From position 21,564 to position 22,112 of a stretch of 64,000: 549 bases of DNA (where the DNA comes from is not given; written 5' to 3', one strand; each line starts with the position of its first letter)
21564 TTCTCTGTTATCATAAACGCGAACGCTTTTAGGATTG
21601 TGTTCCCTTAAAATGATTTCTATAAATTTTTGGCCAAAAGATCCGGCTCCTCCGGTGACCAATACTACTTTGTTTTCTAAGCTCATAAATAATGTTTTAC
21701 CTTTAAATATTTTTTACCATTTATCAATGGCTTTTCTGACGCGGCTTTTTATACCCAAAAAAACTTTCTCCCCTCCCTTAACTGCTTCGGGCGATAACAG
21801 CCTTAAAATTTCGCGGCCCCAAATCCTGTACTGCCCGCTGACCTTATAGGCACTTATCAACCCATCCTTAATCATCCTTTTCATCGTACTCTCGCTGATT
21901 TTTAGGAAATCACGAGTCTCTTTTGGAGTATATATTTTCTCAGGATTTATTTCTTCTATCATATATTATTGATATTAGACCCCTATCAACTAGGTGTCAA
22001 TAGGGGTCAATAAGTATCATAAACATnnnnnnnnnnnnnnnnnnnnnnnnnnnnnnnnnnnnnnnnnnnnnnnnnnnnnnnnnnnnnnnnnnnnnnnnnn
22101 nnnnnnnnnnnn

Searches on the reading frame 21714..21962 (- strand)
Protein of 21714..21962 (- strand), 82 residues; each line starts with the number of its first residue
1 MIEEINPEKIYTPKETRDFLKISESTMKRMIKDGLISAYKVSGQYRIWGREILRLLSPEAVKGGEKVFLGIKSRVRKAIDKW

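Call 36: search_protein_families(library=pfam, proteins=[window:21714-21962:-], max_evalue=0.1)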
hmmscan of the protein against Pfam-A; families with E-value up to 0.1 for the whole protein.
window:21714-21962:- (82 aa): 2 families
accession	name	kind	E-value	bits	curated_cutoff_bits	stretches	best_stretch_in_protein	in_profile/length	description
PF12728.13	HTH_17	-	1.7e-09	38.2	27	1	11-56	2-47/51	Helix-turn-helix domain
PF18216.6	N_formyltrans_C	-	0.05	13.7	25.8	0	2-20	5-23/52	N-formyltransferase dimerization C-terminal domain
